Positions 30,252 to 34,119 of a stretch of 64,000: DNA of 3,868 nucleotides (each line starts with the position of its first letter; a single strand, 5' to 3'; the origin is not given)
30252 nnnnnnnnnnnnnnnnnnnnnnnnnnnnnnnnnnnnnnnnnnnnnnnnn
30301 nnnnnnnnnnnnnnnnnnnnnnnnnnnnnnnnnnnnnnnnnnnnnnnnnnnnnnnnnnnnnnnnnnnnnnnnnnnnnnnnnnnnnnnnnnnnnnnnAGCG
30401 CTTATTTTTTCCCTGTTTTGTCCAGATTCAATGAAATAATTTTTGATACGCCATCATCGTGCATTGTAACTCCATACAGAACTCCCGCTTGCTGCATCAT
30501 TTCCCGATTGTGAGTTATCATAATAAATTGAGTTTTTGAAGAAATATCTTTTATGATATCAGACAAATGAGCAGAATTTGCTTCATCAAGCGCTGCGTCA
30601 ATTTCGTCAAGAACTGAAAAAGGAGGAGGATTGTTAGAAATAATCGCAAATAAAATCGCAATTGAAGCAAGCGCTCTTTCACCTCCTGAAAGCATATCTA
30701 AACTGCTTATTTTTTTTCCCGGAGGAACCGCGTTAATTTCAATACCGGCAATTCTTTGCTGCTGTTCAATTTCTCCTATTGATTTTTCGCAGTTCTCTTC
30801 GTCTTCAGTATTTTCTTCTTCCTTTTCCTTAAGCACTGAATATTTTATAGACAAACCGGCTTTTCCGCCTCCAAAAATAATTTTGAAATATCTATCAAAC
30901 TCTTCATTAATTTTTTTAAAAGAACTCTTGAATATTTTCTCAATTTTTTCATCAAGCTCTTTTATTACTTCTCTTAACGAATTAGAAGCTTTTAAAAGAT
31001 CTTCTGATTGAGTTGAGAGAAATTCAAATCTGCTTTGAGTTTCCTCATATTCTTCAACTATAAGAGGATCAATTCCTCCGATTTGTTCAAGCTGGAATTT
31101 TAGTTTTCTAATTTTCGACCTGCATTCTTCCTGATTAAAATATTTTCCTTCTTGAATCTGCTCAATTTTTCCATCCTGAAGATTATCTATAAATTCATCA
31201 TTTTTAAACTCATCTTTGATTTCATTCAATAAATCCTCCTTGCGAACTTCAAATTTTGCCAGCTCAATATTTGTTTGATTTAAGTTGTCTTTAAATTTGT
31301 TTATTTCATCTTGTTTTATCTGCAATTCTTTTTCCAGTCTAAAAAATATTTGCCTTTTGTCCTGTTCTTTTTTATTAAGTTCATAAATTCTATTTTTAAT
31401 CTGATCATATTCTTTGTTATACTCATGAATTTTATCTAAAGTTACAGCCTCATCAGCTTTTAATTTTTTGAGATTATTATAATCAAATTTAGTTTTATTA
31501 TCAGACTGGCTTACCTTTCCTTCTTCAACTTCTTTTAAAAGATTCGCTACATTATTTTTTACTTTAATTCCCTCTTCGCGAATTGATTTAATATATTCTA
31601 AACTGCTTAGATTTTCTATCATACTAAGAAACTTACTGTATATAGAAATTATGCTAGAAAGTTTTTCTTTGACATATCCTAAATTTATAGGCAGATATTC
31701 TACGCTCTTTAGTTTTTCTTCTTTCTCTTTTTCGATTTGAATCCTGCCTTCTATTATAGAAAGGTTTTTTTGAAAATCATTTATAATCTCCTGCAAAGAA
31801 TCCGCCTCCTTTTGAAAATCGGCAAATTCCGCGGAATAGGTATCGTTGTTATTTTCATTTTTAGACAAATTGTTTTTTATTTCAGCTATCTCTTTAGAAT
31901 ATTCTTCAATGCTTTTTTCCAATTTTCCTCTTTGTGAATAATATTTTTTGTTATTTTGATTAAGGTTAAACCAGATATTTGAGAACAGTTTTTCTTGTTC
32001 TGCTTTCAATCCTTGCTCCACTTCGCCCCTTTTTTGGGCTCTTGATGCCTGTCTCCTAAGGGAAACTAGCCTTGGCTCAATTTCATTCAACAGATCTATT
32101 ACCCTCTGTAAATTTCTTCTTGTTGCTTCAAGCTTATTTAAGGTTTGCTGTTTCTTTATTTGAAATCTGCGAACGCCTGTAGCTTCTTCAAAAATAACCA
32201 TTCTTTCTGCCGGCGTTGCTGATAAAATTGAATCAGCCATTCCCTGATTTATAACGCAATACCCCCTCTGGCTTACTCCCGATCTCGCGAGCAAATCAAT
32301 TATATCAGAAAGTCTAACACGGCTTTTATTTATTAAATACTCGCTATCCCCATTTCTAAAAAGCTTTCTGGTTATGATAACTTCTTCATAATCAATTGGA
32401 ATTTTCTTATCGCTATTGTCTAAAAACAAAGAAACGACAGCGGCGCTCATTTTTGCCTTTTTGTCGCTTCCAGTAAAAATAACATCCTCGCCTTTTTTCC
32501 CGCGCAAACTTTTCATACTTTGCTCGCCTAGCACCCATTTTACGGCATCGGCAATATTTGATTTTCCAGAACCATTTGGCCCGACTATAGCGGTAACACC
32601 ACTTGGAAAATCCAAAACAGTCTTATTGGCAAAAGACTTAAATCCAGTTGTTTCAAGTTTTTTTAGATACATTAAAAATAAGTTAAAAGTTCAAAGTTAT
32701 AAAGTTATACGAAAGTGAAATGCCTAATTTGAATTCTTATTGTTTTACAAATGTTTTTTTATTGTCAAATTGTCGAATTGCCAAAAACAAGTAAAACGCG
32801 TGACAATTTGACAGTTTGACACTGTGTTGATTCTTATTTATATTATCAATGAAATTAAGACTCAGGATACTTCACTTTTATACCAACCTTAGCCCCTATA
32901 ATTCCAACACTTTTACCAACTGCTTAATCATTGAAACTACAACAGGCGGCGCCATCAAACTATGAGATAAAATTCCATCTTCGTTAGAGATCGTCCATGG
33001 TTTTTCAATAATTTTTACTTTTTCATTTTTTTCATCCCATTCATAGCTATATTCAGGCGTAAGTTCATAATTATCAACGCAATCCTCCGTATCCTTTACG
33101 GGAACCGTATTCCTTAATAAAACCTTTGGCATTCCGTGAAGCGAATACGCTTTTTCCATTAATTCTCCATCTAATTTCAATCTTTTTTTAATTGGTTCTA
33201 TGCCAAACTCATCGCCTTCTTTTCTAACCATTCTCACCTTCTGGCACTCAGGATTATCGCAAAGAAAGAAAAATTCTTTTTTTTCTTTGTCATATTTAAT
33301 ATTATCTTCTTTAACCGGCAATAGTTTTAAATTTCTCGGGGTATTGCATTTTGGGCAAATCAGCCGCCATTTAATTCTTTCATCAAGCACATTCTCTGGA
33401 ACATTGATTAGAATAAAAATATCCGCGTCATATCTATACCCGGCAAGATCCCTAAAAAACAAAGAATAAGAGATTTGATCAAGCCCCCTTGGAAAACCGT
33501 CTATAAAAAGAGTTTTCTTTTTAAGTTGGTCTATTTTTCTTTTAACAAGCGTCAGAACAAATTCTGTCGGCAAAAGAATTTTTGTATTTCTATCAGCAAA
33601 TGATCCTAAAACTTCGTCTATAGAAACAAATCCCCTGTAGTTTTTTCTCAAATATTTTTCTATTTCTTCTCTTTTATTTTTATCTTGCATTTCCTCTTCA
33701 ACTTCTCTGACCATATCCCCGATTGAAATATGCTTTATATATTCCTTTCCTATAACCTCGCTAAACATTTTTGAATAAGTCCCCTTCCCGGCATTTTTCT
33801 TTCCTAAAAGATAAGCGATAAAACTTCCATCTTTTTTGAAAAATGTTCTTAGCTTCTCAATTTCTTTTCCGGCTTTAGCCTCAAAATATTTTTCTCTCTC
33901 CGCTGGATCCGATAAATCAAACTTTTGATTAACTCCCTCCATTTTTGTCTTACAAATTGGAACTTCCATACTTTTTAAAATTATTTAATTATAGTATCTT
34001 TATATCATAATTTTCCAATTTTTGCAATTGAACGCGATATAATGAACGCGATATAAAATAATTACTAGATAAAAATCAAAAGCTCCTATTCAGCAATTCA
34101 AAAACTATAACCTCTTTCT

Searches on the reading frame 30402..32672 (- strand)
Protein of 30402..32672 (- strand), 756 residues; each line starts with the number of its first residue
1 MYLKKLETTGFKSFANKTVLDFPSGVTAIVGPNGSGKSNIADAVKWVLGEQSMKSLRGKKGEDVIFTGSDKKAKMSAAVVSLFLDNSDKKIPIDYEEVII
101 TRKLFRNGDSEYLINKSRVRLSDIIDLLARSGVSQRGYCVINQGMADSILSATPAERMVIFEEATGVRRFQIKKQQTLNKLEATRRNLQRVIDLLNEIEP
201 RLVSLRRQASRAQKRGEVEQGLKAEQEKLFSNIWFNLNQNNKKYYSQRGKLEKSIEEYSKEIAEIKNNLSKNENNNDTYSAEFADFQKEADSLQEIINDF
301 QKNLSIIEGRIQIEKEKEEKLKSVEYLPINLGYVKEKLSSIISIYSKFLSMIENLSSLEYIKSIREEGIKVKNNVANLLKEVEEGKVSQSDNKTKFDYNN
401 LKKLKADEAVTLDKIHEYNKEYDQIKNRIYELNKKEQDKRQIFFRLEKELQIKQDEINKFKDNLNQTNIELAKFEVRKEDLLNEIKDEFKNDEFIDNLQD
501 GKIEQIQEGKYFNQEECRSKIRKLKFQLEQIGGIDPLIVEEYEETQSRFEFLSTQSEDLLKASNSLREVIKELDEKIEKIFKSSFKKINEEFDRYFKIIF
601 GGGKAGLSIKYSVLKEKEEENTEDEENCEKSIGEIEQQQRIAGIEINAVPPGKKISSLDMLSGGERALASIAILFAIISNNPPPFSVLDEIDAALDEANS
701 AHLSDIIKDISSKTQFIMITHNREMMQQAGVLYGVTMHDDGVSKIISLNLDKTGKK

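Call 21: search_protein_families(library=pfam, proteins=[window:30402-32672:-], max_evalue=0.0001)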
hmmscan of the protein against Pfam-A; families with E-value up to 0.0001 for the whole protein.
window:30402-32672:- (756 aa): 5 families
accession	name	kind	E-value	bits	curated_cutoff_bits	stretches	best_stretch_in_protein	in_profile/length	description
PF02463.25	SMC_N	-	1.2e-61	208.4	40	1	2-743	1-219/220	RecF/RecN/SMC N terminal domain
PF13304.12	AAA_21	-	5.7e-10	40.2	27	1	26-97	1-62/304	AAA domain, putative AbiEii toxin, Type IV TA system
PF13175.12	AAA_15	-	1e-09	39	32.1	1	1-367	1-245/374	AAA ATPase domain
PF13476.12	AAA_23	-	2.1e-06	29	27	0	5-304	1-193/201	AAA domain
PF13555.12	AAA_29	-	2.9e-06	27.3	27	1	4-48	2-46/61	P-loop containing region of AAA domain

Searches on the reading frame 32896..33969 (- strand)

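Call 21: search_protein_families(library=pfam, proteins=[window:32896-33969:-], max_evalue=0.0001)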
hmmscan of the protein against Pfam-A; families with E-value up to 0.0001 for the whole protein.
window:32896-33969:- (357 aa): 2 families
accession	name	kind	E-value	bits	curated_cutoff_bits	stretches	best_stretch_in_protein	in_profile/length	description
PF00406.28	ADK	-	2.8e-13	50.7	26.8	1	132-247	54-132/151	Adenylate kinase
PF13207.12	AAA_17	-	1.4e-08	35.5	27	1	60-200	6-121/136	AAA domain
